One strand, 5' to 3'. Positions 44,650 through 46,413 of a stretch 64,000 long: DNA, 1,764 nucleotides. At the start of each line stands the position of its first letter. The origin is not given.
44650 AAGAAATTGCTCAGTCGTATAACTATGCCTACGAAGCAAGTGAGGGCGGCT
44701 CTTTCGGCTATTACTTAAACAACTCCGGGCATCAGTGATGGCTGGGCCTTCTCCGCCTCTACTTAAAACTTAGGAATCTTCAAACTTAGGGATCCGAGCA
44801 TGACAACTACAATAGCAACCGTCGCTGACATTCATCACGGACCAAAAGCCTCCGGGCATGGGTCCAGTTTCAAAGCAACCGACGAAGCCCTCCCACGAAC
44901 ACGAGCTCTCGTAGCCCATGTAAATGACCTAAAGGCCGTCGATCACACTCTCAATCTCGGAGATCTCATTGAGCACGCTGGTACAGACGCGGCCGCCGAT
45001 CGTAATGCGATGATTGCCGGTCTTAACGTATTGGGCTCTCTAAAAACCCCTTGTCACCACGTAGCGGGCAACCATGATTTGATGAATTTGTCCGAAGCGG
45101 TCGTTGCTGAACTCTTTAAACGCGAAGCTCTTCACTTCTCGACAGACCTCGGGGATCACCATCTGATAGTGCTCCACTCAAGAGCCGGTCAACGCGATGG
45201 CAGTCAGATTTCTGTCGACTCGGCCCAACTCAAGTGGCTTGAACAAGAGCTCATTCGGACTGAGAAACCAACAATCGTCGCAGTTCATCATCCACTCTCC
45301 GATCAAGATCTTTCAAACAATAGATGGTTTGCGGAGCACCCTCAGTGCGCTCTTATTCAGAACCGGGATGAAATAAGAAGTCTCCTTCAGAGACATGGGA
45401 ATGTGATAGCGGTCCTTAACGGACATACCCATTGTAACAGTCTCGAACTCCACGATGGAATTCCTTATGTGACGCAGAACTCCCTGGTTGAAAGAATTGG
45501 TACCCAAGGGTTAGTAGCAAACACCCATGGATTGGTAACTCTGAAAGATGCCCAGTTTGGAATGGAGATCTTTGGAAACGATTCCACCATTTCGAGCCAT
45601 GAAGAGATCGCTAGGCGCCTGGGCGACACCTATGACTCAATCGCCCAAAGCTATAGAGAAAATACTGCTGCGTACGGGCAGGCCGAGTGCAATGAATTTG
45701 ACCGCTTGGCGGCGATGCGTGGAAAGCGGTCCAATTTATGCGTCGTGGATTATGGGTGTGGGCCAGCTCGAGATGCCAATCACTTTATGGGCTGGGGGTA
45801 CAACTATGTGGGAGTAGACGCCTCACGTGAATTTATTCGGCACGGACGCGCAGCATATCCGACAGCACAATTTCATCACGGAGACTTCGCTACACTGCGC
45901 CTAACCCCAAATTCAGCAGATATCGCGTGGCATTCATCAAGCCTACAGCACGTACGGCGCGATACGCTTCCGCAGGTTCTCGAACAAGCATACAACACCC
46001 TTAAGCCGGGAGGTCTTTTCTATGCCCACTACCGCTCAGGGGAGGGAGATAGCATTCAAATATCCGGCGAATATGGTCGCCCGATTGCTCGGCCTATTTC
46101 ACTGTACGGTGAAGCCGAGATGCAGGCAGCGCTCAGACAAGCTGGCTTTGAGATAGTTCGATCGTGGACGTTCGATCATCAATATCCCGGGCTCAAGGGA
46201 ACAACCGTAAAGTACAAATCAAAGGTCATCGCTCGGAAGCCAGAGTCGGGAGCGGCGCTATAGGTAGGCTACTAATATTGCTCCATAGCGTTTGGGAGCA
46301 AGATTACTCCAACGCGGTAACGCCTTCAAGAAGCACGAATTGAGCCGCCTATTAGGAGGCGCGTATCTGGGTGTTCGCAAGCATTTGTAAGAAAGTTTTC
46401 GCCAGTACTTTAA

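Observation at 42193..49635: A ~25-nt motif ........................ recurs three times in the same orientation in intergenic DNA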

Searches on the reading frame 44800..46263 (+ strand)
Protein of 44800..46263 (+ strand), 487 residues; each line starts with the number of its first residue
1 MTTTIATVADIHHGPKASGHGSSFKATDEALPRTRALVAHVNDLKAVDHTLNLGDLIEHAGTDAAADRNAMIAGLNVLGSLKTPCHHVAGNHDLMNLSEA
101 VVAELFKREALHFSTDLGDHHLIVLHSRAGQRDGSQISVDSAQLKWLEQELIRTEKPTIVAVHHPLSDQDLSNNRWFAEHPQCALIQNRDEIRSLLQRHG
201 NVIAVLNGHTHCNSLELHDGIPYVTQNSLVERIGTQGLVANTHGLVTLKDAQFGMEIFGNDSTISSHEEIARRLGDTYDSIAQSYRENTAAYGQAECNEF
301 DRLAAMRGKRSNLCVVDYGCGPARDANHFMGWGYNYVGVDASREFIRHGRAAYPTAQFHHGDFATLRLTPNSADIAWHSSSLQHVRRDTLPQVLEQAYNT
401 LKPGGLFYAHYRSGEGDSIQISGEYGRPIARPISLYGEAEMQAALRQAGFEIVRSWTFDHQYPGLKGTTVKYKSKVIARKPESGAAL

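Call 14: search_protein_families(library=pfam, proteins=[window:44800-46263:+], max_evalue=0.01)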
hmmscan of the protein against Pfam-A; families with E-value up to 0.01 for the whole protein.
window:44800-46263:+ (487 aa): 6 families
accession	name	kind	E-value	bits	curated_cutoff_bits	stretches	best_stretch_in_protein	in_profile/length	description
PF13649.12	Methyltransf_25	-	1.7e-15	57.9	27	1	315-405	1-97/97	Methyltransferase domain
PF08241.18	Methyltransf_11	-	5e-15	56.3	21.2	1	316-408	1-94/95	Methyltransferase domain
PF13489.12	Methyltransf_23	-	3.6e-14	53.3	27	1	301-453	14-162/164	Methyltransferase domain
PF00149.33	Metallophos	-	9.7e-13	49.4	21.5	1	4-212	2-190/191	Calcineurin-like phosphoesterase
PF08242.18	Methyltransf_12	-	2.6e-10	41.4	30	1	317-407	2-98/98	Methyltransferase domain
PF13847.12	Methyltransf_31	-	1.3e-07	31.9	27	1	310-413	2-113/145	Methyltransferase domain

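Call 20: find_encoding_contigs(protein=window:44800-46263:+, flank=10000, max_places=10)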
Protein window:44800-46263:+ (487 aa): no gene with exactly this product is on record in the collection.

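Call 30: search_protein_families(library=padloc, proteins=[window:44800-46263:+], max_evalue=0.01)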
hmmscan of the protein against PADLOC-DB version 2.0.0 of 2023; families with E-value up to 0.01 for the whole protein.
window:44800-46263:+ (487 aa): 1 family
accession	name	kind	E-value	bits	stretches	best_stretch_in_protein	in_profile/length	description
PDLC04134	mad2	-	1.3e-11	42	1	298-454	278-421/492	mads_2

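Call 31: search_protein_families(library=ncbifam, proteins=[window:44800-46263:+], max_evalue=0.01)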
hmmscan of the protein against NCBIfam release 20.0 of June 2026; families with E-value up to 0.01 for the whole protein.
window:44800-46263:+ (487 aa): 9 families
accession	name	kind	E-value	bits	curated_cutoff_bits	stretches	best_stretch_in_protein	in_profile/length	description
NF050112.1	PhdiestSpdARhizob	equivalog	6.1e-13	49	400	1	34-235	26-222/264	2', 3'cyclic nucleotide phosphodiesterase SpdA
NF045667.1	MTase_DVU1556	equivalog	1.8e-09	37.4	155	1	301-453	12-163/213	DVU_1556 family methyltransferase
TIGR03767.1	P_acnes_RR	hypoth_equivalog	5.4e-09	35.2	330.75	1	127-226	311-405/496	TIGR03767 family metallophosphoesterase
NF008359.0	PRK11148.1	equivalog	1.6e-08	34.4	225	1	45-214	54-208/275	3',5'-cyclic-AMP phosphodiesterase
TIGR02072.1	BioC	equivalog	2.8e-08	33.9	184.95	1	301-408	25-131/244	malonyl-ACP O-methyltransferase BioC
NF007610.0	PRK10258.1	equivalog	4.5e-08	32.7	342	1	298-406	29-135/251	malonyl-ACP O-methyltransferase BioC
NF002463.0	PRK01683.1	equivalog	1.7e-05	24.5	297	1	311-406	31-125/258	trans-aconitate 2-methyltransferase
TIGR03729.1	acc_ester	subfamily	2.6e-05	23.8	148.25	0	45-113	31-93/239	putative phosphoesterase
NF043040.1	corrin_prot_MT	hypoth_equivalog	0.00027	20.4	180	1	305-407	35-145/216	corrinoid protein-associated methyltransferase CpaM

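Call 42: search_protein_families(library=phrogs, proteins=[window:44800-46263:+], max_evalue=0.01)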
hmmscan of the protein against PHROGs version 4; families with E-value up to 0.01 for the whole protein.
window:44800-46263:+ (487 aa): 5 families
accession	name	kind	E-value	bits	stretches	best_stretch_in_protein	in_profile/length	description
phrog_4752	-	other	1.7e-08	35.1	1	315-407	55-156/241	tRNA methyltransferase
phrog_28702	-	unknown function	1.1e-05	26.4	1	293-408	23-138/247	-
phrog_1649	-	other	3.1e-05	23.8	1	135-213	178-254/308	metallo-phosphoesterase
phrog_22502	-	other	0.0033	18.2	1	295-407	56-171/276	methyltransferase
phrog_7158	-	unknown function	0.0081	15.9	0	3-94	222-311/554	-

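Call 55: find_homologous_proteins(query=window:44800-46263:+, max_evalue=0.00001)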
Query window:44800-46263:+ (487 aa): 16 proteins with E <= 0.00001 among 8000 candidates.
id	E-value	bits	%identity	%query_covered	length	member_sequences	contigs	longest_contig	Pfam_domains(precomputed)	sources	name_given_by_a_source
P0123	0.0e+0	1119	100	100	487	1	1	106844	PF13847.13,PF13489.13,PF13649.13,PF00149.34,PF08241.19,PF08242.19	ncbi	-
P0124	5.3e-211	719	65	97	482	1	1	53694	PF13847.13,PF13489.13,PF13649.13,PF00149.34,PF08241.19,PF08242.19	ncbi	-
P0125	1.2e-133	464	47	99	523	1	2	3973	PF13847.13,PF13489.13,PF02353.27,PF13649.13,PF12850.13,PF00149.34,PF08241.19,PF08242.19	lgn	-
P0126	1.3e-131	458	45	98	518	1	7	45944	PF13847.13,PF13489.13,PF13649.13,PF00149.34,PF08241.19,PF08242.19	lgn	-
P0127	1.6e-129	451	47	98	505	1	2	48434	PF13847.13,PF13489.13,PF13649.13,PF00149.34,PF08241.19,PF08242.19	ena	-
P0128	4.7e-125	436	45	99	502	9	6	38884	PF13847.13,PF13489.13,PF13649.13,PF08241.19,PF08242.19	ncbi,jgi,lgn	jgi:ubiquinone/menaquinone biosynthesis C-methylase UbiE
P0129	6.8e-125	435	44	99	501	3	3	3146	PF13847.13,PF13489.13,PF13649.13,PF00149.34,PF08241.19,PF08242.19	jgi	jgi:SAM-dependent methyltransferase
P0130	6.4e-124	432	44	98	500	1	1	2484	PF13847.13,PF13489.13,PF13649.13,PF08241.19,PF08242.19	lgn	-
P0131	1.1e-123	431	44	99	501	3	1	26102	PF13847.13,PF13489.13,PF13649.13,PF00149.34,PF08241.19,PF08242.19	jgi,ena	-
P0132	2.7e-123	430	44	99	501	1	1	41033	PF13847.13,PF13489.13,PF13649.13,PF00149.34,PF08241.19,PF08242.19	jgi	jgi:3',5'-cyclic-AMP phosphodiesterase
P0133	3.1e-123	430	44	99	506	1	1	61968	PF13847.13,PF13489.13,PF13649.13,PF00149.34,PF08241.19,PF08242.19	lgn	-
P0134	3.0e-122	427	44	99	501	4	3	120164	PF13847.13,PF13489.13,PF13649.13,PF00149.34,PF08241.19,PF08242.19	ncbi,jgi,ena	jgi:Icc protein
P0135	7.8e-122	425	44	99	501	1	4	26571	PF13847.13,PF13489.13,PF13649.13,PF00149.34,PF08241.19,PF08242.19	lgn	-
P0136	4.4e-119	416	44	99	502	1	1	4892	PF13847.13,PF13489.13,PF13649.13,PF08241.19,PF08242.19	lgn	-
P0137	2.1e-112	394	43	99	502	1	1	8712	PF13847.13,PF13489.13,PF13649.13,PF00149.34,PF08241.19,PF08242.19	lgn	-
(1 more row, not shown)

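Call 56: find_encoding_contigs(protein=P0124, flank=10000, max_places=4)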
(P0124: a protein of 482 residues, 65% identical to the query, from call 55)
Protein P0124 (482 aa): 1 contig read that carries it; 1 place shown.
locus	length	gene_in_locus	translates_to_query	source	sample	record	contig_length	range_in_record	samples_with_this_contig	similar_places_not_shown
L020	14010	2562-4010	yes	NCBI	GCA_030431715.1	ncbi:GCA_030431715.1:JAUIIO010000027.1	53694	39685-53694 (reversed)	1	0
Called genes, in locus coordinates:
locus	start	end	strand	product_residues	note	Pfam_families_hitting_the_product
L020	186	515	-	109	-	PF14542:Acetyltransf_CG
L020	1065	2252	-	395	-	-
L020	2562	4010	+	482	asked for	PF00149:Metallophos, PF13489:Methyltransf_23, PF08241:Methyltransf_11, PF08242:Methyltransf_12, PF13649:Methyltransf_25, PF13847:Methyltransf_31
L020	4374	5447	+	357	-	-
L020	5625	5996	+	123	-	-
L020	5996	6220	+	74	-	-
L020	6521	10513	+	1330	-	PF13191:AAA_16 (faint)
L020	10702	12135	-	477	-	-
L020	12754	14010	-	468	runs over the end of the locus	PF02518:HATPase_c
